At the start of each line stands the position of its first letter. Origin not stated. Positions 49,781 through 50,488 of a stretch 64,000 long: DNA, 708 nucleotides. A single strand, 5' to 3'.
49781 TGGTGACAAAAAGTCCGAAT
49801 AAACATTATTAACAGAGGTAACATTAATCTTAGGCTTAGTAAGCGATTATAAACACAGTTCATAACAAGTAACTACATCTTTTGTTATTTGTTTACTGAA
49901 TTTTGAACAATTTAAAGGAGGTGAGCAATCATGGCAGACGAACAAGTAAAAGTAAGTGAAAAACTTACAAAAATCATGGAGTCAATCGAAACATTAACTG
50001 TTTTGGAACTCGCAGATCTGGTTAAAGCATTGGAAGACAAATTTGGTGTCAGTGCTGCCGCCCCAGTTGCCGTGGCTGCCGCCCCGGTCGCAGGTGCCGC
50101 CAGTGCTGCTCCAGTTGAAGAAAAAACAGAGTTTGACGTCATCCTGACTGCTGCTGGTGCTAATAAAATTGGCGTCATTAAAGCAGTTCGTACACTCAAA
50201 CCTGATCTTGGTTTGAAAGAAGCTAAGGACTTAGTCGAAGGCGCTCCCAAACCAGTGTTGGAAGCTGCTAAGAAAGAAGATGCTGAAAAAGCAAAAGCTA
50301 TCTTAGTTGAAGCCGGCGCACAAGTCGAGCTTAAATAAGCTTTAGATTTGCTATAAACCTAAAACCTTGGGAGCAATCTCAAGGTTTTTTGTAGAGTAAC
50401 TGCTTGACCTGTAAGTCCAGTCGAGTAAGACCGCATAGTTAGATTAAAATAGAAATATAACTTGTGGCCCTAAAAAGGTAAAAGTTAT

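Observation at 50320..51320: Three degenerate copies of the rplL 3' end plus terminators, followed by an orphan excisionase-family gene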

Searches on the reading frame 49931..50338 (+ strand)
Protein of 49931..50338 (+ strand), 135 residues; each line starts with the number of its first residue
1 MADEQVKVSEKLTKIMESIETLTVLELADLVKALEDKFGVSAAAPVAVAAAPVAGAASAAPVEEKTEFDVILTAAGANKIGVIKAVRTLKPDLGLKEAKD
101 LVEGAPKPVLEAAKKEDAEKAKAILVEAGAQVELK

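Call 10: search_protein_families(library=pfam, proteins=[window:49931-50338:+], max_evalue=0.01)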
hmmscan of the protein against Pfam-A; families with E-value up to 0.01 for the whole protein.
window:49931-50338:+ (135 aa): 3 families
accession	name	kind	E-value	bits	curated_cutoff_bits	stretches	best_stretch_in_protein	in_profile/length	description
PF00542.24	Ribosomal_L12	-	3.7e-26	91.7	25.9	1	68-135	1-67/67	Ribosomal protein L7/L12 C-terminal domain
PF16320.10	Ribosomal_L12_N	-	1.2e-19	70.2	25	1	12-57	2-47/48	Ribosomal protein L7/L12 dimerisation domain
PF02608.20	Bmp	-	0.0059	16.1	24.1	1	65-119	181-236/301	ABC transporter substrate-binding protein PnrA-like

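Call 12: find_encoding_contigs(protein=window:49931-50338:+, flank=6000, max_places=10)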
Protein window:49931-50338:+ (135 aa): 3 contigs read that carry it; 1 place shown.
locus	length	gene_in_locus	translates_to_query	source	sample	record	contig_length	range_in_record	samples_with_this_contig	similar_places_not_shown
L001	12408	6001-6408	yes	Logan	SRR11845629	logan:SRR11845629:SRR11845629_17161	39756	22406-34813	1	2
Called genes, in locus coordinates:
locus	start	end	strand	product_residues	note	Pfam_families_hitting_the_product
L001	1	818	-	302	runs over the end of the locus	PF00483:NTP_transferase, PF12804:NTP_transf_3 (weak)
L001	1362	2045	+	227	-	PF02357:NusG, PF00467:KOW (weak)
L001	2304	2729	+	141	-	PF03946:Ribosomal_L11_N, PF00298:Ribosomal_L11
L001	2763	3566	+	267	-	PF00687:Ribosomal_L1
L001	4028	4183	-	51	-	-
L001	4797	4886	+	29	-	-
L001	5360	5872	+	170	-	PF00466:Ribosomal_L10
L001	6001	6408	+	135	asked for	PF16320:Ribosomal_L12_N, PF00542:Ribosomal_L12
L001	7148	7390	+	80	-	PF12728:HTH_17, PF00376:MerR, PF13411:MerR_1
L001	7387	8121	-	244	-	PF03808:Glyco_tran_WecG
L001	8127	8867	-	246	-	PF24391:HD-CE (weak), PF01966:HD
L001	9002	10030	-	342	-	PF06723:MreB_Mbl, PF00022:Actin (faint), PF00012:HSP70 (weak), PF14450:FtsA (weak)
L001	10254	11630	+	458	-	PF08308:PEGA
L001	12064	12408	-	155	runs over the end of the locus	PF00334:NDK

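Call 17: find_related_loci(query=window:49931-50338:+, collection=genome_contigs, flank=4000)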
Query window:49931-50338:+ (135 aa) in genome_contigs; peptide patterns used: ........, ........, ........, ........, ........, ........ (x = any residue, [..] = any of these).
600 stretches matched a pattern (row limit reached: there are more); 589 encode a relative of the query (tblastn E <= 1e-3); the best 80 are kept; 80 distinct loci.
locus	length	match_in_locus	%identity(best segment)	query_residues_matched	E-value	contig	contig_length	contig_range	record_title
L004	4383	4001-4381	67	6-131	1e-42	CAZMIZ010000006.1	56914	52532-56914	MAG TPA_asm: uncultured Gammaproteobacteria bacterium isolate binchicken_co338_18 genome assembly, contig: NODE_106_leng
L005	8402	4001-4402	59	9-135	5e-40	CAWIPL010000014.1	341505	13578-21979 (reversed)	MAG: uncultured Chloroflexia bacterium isolate MFD01721.bin.2.123 genome assembly, contig: contig_62372, whole genome sh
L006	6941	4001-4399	63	6-135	8e-40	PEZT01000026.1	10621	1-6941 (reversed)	MAG: Candidatus Beckwithbacteria bacterium CG10_big_fil_rev_8_21_14_0_10_34_10 CG10_8_21_14_0.10_scaffold_11026_c, whole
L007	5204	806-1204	65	1-135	3e-38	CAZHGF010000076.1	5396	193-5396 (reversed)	MAG TPA_asm: uncultured Gammaproteobacteria bacterium isolate binchicken_co134_1283 genome assembly, contig: NODE_34123_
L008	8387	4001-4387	63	8-135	3e-37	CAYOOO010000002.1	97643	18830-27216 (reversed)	MAG TPA_asm: uncultured Gammaproteobacteria bacterium isolate binchicken_co110_106 genome assembly, contig: NODE_588_len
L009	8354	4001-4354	62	15-135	2e-36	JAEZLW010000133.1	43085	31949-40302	MAG: Bacillota bacterium isolate OH_CDB_87 k127_2441101, whole genome shotgun sequence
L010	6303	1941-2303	63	15-135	2e-35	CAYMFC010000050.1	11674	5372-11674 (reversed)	MAG TPA_asm: uncultured Desulfobacteraceae bacterium isolate binchicken_co196_441 genome assembly, contig: NODE_7233_len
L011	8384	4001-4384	63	5-135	2e-35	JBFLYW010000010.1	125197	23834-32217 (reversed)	MAG: Bacteroidota bacterium isolate MAG095 MAG095_10, whole genome shotgun sequence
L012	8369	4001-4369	69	13-135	2e-34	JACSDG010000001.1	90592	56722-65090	MAG: Magnetococcales bacterium isolate C5_bin.1 scaffold_2, whole genome shotgun sequence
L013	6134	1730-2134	65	5-135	7e-34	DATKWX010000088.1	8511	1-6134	MAG TPA_asm: Candidatus Bathyarchaeia archaeon isolate SMAG_U14175 k141_4368204, whole genome shotgun sequence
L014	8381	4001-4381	55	8-135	1e-33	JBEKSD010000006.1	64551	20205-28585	MAG: Candidatus Omnitrophota bacterium isolate SPRUCE 526 SPRUCE_526_6, whole genome shotgun sequence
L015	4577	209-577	64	9-135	5e-33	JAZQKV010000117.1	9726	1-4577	MAG: Eubacteriales bacterium isolate T1900044612_TS20190078.MAGScoT_cleanbin_000023 SGB_815_k141_1054252, whole genome s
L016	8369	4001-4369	62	11-135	6e-33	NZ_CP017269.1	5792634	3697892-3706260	Geosporobacter ferrireducens strain IRF9 chromosome, complete genome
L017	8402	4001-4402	59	9-135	2e-32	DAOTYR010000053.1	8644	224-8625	MAG TPA_asm: Chloroflexaceae bacterium isolate H28_384 k137_2057130, whole genome shotgun sequence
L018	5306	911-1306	58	1-135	4e-32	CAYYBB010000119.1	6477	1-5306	MAG TPA_asm: uncultured Actinomycetota bacterium isolate SRP093185_co1_77 genome assembly, contig: NODE_9074_length_6477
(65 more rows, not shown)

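Call 49: find_homologous_proteins(query=window:49931-50338:+, max_evalue=1e-30)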
Query window:49931-50338:+ (135 aa): 5413 proteins with E <= 1e-30 among 8000 candidates; the best 120 are listed.
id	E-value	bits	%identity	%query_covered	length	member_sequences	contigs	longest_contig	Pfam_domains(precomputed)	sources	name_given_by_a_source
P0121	3.4e-69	248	100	100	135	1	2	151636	PF16320.11,PF00542.25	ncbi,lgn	-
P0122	1.5e-68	246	99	100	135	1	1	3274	PF16320.11,PF00542.25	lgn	-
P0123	1.2e-60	221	90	100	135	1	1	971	PF16320.11,PF00542.25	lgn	-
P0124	5.7e-60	219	90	100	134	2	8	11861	PF16320.11,PF00542.25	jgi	-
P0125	1.2e-59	218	59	89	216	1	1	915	PF16320.11,PF00542.25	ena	-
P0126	1.7e-59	217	90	100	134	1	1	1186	PF16320.11,PF00542.25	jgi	-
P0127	1.7e-58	214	88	100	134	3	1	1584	PF16320.11,PF00542.25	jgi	-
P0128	1.4e-50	188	78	100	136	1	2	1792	PF16320.11,PF00542.25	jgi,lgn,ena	-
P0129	1.4e-50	188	78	100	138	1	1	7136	PF16320.11,PF00542.25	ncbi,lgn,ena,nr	ncbi:50S ribosomal protein L7/L12 [Candidatus Beckwithbacteria bacterium]|nr:50S ribosomal protein L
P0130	3.1e-50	187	75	100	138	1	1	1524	PF16320.11,PF00542.25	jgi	jgi:large subunit ribosomal protein L7/L12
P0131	8.0e-50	186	79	97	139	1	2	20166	PF16320.11,PF00542.25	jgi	jgi:large subunit ribosomal protein L7/L12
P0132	1.5e-49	185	-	-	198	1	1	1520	PF16320.11,PF00542.25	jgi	-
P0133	2.6e-49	184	75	100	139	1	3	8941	PF16320.11,PF00542.25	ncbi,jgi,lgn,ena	-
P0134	6.4e-49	183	74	100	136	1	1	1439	PF16320.11,PF00542.25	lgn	-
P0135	6.8e-49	183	78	99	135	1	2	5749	PF16320.11,PF00542.25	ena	-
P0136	9.1e-49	183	79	97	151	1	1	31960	PF16320.11,PF00542.25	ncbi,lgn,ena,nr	ncbi:50S ribosomal protein L7/L12 [Candidatus Beckwithbacteria bacterium]|nr:50S ribosomal protein L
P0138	1.2e-47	179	74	100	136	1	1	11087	PF16320.11,PF00542.25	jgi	jgi:large subunit ribosomal protein L7/L12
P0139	1.7e-47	178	72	99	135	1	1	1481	PF16320.11,PF00542.25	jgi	jgi:large subunit ribosomal protein L7/L12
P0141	2.6e-47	178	75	100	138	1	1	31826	PF16320.11,PF00542.25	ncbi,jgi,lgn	ncbi:MAG: 50S ribosomal protein L7/L12 [Patescibacteria group bacterium]|jgi:large subunit ribosomal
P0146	3.4e-45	171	74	96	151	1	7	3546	PF16320.11,PF00542.25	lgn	-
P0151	3.1e-44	168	75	96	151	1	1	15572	PF16320.11,PF00542.25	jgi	jgi:large subunit ribosomal protein L7/L12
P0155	4.4e-44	168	72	100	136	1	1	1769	PF16320.11,PF00542.25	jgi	jgi:large subunit ribosomal protein L7/L12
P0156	4.6e-44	167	76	95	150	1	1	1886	PF16320.11,PF00542.25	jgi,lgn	jgi:large subunit ribosomal protein L7/L12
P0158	5.0e-44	167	71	100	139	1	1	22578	PF16320.11,PF00542.25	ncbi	ncbi:50S ribosomal protein L7/L12 [Patescibacteria group bacterium]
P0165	2.1e-43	165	71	100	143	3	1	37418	PF16320.11,PF00542.25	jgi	jgi:large subunit ribosomal protein L7/L12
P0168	2.5e-43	165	71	96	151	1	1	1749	PF16320.11,PF00542.25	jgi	jgi:large subunit ribosomal protein L7/L12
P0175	4.2e-43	164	71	100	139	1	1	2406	PF16320.11,PF00542.25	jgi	jgi:large subunit ribosomal protein L7/L12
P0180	7.0e-43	164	77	92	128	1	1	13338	PF16320.11,PF00542.25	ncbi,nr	ncbi:50S ribosomal protein L7/L12 [Microgenomates group bacterium RBG_16_45_19]|nr:MAG: 50S ribosoma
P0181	7.2e-43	164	70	100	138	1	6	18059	PF16320.11,PF00542.25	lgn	-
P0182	7.4e-43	164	73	96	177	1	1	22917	PF16320.11,PF00542.25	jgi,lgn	jgi:large subunit ribosomal protein L7/L12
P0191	1.8e-42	162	72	97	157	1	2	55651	PF16320.11,PF00542.25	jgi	jgi:large subunit ribosomal protein L7/L12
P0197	2.3e-42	162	73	95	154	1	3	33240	PF16320.11,PF00542.25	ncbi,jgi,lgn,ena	jgi:large subunit ribosomal protein L7/L12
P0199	2.6e-42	162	74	100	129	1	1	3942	PF16320.11,PF00542.25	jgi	jgi:large subunit ribosomal protein L7/L12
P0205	4.0e-42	161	73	100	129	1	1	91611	PF16320.11,PF00542.25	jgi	jgi:large subunit ribosomal protein L7/L12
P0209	5.2e-42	161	72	96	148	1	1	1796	PF16320.11,PF00542.25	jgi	jgi:large subunit ribosomal protein L7/L12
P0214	6.6e-42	160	72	96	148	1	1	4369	PF16320.11,PF00542.25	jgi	jgi:large subunit ribosomal protein L7/L12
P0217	6.8e-42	160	70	99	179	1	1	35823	PF16320.11,PF00542.25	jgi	jgi:large subunit ribosomal protein L7/L12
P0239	2.0e-41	159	66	100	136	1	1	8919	PF16320.11,PF00542.25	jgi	jgi:large subunit ribosomal protein L7/L12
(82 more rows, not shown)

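Call 50: find_encoding_contigs(protein=P0124, flank=2500, max_places=10)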
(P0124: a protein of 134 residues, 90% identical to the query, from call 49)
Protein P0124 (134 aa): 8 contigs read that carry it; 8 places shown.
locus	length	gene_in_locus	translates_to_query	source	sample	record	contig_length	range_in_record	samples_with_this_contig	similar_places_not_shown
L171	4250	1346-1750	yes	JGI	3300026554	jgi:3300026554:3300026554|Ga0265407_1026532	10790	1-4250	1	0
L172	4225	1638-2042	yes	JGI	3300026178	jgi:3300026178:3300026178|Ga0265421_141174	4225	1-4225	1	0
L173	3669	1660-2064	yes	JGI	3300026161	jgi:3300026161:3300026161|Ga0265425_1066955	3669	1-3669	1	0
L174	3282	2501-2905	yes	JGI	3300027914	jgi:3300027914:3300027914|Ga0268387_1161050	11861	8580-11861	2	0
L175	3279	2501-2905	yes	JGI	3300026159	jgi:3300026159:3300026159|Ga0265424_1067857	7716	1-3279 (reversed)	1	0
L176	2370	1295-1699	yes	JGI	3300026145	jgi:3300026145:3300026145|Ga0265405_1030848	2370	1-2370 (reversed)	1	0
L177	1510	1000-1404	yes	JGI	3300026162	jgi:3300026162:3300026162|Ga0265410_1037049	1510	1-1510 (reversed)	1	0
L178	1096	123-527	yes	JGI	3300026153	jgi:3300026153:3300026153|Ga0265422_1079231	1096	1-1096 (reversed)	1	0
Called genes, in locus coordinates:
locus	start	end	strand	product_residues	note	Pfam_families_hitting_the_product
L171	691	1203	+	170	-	PF00466:Ribosomal_L10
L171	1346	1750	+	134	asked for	PF16320:Ribosomal_L12_N, PF00542:Ribosomal_L12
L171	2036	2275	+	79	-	PF12728:HTH_17, PF00376:MerR, PF13411:MerR_1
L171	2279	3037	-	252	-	PF03808:Glyco_tran_WecG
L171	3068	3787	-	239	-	PF01966:HD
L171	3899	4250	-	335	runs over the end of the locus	PF06723:MreB_Mbl, PF00022:Actin (faint), PF00012:HSP70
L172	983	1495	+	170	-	PF00466:Ribosomal_L10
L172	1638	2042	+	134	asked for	PF16320:Ribosomal_L12_N, PF00542:Ribosomal_L12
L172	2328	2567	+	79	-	PF12728:HTH_17, PF00376:MerR, PF13411:MerR_1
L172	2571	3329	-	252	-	PF03808:Glyco_tran_WecG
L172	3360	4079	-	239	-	PF01966:HD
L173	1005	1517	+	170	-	PF00466:Ribosomal_L10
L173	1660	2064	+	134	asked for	PF16320:Ribosomal_L12_N, PF00542:Ribosomal_L12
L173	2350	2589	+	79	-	PF12728:HTH_17, PF00376:MerR, PF13411:MerR_1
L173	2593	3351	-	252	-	PF03808:Glyco_tran_WecG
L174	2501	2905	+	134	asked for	PF16320:Ribosomal_L12_N, PF00542:Ribosomal_L12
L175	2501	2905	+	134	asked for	PF16320:Ribosomal_L12_N, PF00542:Ribosomal_L12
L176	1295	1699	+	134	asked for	PF16320:Ribosomal_L12_N, PF00542:Ribosomal_L12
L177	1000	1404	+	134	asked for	PF16320:Ribosomal_L12_N, PF00542:Ribosomal_L12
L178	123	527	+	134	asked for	PF16320:Ribosomal_L12_N, PF00542:Ribosomal_L12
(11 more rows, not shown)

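Call 73: find_encoding_contigs(protein=P0181, flank=1500, max_places=10)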
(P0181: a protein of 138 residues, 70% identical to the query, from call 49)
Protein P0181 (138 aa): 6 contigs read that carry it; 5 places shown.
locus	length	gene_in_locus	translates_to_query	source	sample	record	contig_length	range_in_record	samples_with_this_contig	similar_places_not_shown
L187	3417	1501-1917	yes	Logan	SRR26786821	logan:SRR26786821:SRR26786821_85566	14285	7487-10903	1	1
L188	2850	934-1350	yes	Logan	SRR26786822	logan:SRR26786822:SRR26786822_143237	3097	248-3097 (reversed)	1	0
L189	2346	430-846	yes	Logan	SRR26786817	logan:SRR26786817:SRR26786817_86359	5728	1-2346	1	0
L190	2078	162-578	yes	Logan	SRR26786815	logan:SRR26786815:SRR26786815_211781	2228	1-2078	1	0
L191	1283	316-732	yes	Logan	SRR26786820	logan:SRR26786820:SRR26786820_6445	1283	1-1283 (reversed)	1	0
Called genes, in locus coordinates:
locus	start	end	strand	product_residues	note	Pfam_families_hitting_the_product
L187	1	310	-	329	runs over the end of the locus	-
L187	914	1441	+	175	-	PF00466:Ribosomal_L10, PF27436:RL10_C (faint)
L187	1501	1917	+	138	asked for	PF16320:Ribosomal_L12_N, PF00542:Ribosomal_L12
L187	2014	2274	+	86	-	-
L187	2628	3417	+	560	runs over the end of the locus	-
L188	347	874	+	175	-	PF00466:Ribosomal_L10, PF27436:RL10_C (faint)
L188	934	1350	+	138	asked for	PF16320:Ribosomal_L12_N, PF00542:Ribosomal_L12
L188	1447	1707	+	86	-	-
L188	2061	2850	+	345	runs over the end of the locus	?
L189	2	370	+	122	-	?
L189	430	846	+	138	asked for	PF16320:Ribosomal_L12_N, PF00542:Ribosomal_L12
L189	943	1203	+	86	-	-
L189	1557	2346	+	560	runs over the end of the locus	-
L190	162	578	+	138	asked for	PF16320:Ribosomal_L12_N, PF00542:Ribosomal_L12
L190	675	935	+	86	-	-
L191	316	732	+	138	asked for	PF16320:Ribosomal_L12_N, PF00542:Ribosomal_L12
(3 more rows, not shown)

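Call 74: find_encoding_contigs(protein=P0146, flank=1500, max_places=10)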
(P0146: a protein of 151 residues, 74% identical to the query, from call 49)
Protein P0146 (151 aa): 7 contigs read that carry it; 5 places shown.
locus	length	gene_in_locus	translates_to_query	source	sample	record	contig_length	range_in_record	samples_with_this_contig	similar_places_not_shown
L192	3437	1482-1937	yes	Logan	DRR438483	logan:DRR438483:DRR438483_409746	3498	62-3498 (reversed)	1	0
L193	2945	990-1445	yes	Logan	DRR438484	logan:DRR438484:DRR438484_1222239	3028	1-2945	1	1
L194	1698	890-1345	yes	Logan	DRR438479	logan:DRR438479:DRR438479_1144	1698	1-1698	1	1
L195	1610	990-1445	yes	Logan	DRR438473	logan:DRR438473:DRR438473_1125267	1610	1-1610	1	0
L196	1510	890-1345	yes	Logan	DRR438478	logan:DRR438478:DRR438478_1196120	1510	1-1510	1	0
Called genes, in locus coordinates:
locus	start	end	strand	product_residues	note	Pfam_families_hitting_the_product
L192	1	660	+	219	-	?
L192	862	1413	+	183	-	PF00466:Ribosomal_L10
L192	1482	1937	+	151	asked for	PF16320:Ribosomal_L12_N, PF00542:Ribosomal_L12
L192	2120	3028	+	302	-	-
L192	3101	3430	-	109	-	PF14076:DUF4258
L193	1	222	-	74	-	?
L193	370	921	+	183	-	PF00466:Ribosomal_L10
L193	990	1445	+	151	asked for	PF16320:Ribosomal_L12_N, PF00542:Ribosomal_L12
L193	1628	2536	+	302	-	-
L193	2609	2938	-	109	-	PF14076:DUF4258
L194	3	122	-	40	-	?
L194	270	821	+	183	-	PF00466:Ribosomal_L10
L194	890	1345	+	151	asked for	PF16320:Ribosomal_L12_N, PF00542:Ribosomal_L12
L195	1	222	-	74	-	?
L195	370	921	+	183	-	PF00466:Ribosomal_L10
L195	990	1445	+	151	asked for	PF16320:Ribosomal_L12_N, PF00542:Ribosomal_L12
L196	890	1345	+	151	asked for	PF16320:Ribosomal_L12_N, PF00542:Ribosomal_L12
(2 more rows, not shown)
